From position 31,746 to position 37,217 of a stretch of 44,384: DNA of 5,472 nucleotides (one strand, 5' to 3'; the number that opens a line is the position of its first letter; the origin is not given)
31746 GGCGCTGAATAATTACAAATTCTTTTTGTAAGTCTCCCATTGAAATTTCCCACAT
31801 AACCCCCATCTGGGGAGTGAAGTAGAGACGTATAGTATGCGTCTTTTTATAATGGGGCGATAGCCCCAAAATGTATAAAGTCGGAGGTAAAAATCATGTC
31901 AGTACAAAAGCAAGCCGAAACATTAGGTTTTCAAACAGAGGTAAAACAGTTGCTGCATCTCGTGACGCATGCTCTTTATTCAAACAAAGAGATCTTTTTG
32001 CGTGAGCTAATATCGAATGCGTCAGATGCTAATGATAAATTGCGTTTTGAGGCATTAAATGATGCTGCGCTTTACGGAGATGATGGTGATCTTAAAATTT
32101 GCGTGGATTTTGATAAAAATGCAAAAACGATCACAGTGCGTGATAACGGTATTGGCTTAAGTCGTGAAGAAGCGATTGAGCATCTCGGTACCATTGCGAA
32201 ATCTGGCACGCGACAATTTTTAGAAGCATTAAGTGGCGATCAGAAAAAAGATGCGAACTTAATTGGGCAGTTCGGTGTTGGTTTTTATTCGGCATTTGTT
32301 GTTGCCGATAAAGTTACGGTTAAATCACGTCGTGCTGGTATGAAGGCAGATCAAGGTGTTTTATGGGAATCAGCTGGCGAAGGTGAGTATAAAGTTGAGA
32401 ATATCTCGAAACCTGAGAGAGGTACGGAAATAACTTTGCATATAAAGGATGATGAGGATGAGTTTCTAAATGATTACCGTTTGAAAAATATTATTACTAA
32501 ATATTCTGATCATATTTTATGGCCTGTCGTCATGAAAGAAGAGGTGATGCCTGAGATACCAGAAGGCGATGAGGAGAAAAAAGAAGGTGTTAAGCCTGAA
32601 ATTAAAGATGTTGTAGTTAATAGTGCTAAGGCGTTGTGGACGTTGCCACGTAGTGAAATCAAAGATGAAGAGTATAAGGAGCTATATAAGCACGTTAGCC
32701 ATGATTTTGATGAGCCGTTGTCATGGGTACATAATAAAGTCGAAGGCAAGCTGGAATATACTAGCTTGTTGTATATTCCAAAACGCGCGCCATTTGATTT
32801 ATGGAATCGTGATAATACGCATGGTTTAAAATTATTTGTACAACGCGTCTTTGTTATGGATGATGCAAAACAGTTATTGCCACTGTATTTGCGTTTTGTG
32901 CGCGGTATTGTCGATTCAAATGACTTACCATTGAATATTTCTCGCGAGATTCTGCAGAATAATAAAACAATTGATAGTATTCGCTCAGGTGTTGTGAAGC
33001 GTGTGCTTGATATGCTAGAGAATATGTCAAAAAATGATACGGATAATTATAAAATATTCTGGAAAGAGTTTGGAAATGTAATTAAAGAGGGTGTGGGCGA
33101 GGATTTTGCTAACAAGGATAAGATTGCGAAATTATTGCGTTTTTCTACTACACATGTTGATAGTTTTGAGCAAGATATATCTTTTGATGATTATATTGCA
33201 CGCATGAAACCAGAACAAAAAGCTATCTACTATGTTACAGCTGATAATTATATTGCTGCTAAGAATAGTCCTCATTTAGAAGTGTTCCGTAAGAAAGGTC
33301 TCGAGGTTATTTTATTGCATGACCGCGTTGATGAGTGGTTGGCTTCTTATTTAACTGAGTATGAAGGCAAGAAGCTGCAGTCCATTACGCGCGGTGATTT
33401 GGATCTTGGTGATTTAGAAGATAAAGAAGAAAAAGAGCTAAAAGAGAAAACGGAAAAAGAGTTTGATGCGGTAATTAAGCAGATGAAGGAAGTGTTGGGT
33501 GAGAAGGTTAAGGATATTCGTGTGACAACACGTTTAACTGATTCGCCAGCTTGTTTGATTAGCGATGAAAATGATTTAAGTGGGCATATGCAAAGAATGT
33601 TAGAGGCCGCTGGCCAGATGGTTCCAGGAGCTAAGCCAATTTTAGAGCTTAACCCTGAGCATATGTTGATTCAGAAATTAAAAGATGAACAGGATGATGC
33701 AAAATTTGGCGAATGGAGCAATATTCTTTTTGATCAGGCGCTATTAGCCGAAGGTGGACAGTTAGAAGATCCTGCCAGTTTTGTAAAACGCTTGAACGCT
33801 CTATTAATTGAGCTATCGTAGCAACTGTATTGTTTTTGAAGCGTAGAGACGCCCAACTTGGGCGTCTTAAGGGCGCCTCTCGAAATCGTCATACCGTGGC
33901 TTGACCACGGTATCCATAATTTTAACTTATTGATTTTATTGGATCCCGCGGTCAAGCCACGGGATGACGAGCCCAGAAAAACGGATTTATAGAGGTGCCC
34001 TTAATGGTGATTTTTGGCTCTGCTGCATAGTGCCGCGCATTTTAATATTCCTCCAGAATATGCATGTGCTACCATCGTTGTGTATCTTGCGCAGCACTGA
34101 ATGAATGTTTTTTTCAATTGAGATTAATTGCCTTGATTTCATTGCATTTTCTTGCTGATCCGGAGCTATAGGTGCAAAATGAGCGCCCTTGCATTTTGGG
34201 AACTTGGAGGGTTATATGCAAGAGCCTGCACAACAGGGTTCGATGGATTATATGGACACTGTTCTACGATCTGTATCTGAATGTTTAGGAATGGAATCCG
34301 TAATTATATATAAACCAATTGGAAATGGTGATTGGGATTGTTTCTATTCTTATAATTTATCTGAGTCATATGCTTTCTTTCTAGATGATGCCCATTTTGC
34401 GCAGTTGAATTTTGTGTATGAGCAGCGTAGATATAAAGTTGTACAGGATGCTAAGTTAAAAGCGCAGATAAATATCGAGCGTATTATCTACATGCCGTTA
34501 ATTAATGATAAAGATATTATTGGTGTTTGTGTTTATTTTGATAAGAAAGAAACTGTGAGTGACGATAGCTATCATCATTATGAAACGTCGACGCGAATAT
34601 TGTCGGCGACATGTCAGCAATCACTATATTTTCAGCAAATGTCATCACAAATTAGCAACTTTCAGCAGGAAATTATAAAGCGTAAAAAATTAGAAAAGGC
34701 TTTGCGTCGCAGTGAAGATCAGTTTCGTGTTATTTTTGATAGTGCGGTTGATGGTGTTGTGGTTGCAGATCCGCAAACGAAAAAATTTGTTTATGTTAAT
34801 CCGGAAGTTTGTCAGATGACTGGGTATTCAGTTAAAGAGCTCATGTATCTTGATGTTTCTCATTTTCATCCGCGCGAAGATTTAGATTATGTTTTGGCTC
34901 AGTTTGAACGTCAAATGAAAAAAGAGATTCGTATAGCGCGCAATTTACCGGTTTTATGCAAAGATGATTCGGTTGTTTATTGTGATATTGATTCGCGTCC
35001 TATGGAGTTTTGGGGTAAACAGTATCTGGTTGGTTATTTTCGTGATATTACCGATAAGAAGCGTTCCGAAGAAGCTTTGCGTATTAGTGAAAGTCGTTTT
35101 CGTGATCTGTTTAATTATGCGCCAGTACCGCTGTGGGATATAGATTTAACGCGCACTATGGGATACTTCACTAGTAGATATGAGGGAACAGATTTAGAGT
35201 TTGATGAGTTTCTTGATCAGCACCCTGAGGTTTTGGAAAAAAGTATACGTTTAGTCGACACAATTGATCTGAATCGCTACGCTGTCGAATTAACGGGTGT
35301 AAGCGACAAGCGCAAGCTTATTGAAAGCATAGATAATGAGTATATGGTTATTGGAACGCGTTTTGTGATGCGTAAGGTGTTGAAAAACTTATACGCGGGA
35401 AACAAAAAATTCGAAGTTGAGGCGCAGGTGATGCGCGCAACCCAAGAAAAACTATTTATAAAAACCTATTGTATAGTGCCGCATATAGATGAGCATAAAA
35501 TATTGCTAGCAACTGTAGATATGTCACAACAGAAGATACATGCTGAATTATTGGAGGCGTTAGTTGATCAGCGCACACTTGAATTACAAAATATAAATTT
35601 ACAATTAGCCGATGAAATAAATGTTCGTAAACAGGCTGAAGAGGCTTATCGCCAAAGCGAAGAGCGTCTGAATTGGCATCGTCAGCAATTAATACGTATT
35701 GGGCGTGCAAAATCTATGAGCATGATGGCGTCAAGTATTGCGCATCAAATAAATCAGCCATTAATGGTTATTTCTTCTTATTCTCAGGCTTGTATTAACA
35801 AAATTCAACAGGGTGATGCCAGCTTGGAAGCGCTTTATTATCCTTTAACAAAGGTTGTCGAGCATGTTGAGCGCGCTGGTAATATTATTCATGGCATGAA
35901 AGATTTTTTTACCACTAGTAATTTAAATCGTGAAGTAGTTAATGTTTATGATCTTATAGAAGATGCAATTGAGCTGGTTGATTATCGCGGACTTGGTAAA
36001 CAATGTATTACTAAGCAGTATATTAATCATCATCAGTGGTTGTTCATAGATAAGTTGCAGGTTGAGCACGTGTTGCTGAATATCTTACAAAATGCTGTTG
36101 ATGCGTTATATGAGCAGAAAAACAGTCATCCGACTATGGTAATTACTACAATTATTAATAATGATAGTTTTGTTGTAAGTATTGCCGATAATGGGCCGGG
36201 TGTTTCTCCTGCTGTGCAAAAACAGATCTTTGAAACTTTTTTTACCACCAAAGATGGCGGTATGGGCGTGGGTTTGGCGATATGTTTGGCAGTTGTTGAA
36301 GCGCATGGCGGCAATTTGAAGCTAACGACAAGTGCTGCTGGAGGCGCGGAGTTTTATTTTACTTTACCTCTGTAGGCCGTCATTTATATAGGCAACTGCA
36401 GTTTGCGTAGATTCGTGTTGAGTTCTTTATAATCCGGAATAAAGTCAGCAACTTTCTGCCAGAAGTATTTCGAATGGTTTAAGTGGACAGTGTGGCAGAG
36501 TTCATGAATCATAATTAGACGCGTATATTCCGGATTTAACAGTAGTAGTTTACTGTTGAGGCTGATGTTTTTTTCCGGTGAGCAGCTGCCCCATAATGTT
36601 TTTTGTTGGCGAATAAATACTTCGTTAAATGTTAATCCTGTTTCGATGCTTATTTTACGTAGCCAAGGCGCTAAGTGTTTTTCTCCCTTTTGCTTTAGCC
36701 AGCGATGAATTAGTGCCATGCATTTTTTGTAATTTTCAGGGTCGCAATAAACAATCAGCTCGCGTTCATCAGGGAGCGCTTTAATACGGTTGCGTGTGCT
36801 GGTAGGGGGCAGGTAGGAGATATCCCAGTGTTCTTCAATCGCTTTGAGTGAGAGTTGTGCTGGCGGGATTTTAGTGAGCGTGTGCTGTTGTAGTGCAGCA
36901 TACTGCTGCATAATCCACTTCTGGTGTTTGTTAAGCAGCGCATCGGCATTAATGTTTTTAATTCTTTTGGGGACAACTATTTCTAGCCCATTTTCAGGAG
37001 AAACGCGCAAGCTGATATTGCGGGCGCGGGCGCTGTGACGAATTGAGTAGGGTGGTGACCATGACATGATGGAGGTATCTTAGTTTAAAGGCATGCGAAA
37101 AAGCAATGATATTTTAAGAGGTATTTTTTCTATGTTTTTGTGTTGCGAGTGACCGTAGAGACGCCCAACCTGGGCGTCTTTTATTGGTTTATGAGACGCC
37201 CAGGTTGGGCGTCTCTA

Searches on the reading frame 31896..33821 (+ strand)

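Call 16: search_protein_families(library=pfam, proteins=[window:31896-33821:+], max_evalue=0.001)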
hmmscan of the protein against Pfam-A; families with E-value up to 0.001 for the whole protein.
window:31896-33821:+ (641 aa): 3 families
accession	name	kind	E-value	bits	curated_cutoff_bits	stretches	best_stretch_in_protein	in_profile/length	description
PF00183.23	HSP90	-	4.1e-135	452.1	24.4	1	226-637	66-486/518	Hsp90 protein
PF13589.12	HATPase_c_3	-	1.6e-11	44.8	25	1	32-172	4-121/137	Histidine kinase-, DNA gyrase B-, and HSP90-like ATPase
PF02518.31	HATPase_c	-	4.2e-07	30.8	26.4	1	35-185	10-109/111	Histidine kinase-, DNA gyrase B-, and HSP90-like ATPase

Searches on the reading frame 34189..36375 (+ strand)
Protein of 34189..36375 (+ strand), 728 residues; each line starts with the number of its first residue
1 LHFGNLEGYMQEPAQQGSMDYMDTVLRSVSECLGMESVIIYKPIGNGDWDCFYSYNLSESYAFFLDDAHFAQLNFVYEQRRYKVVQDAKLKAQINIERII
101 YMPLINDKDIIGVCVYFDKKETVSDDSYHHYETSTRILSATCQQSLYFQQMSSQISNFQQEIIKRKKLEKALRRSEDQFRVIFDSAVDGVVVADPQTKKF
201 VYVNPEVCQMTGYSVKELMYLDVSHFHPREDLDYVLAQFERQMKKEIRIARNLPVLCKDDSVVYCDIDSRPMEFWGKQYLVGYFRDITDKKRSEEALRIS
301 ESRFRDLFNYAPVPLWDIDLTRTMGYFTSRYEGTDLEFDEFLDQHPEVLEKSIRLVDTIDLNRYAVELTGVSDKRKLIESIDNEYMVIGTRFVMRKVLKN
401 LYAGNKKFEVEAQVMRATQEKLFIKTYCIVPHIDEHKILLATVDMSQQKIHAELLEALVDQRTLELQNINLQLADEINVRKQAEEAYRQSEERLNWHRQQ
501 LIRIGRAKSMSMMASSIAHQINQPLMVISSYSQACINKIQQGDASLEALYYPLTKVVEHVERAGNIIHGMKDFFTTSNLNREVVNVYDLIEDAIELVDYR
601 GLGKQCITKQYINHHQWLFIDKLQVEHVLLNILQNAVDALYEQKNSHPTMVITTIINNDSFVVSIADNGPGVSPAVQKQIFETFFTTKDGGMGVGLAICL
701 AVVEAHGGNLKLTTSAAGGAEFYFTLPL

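Call 16: search_protein_families(library=pfam, proteins=[window:34189-36375:+], max_evalue=0.001)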
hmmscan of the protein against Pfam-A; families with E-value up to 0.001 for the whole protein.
window:34189-36375:+ (728 aa): 8 families
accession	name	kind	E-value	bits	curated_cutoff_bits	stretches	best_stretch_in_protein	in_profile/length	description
PF02518.31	HATPase_c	-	4.5e-22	79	26.4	1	621-728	2-109/111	Histidine kinase-, DNA gyrase B-, and HSP90-like ATPase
PF13188.13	PAS_8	-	7.7e-14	51.5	21.8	1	178-231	2-55/65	PAS domain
PF00989.32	PAS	-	2.1e-10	41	22.6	1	178-287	2-113/113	PAS fold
PF13426.13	PAS_9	-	8.6e-10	39.3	27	1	188-289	2-103/103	PAS domain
PF08447.18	PAS_3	-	9.7e-07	29.4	25.6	1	201-272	2-75/89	PAS fold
PF00512.31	HisKA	-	5.3e-05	23.6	26.9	1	510-573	2-60/66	His Kinase A (phospho-acceptor) domain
PF14501.12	HATPase_c_5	-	8.7e-05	22.8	22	1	622-714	3-90/102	GHKL domain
PF08448.16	PAS_4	-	0.00038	21.1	23.1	1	183-292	1-110/110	PAS fold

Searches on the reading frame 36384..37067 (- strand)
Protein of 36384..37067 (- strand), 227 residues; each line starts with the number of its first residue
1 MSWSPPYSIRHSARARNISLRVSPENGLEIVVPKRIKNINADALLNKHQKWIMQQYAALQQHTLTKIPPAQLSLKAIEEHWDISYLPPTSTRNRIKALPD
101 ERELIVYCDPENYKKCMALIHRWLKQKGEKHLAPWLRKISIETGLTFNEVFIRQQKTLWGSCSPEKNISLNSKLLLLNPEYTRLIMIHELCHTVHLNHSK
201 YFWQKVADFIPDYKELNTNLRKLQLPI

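Call 31: search_protein_families(library=pfam, proteins=[window:36384-37067:-], max_evalue=0.0001)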
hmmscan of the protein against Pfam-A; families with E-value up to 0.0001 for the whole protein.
window:36384-37067:- (227 aa): 2 families
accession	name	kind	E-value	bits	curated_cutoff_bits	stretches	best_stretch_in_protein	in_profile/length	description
PF01863.23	YgjP-like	-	1.9e-44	152.6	26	1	16-222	1-206/207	YgjP-like, metallopeptidase domain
PF08325.16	WLM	-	5e-05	23.9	26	1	184-218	85-119/190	WLM domain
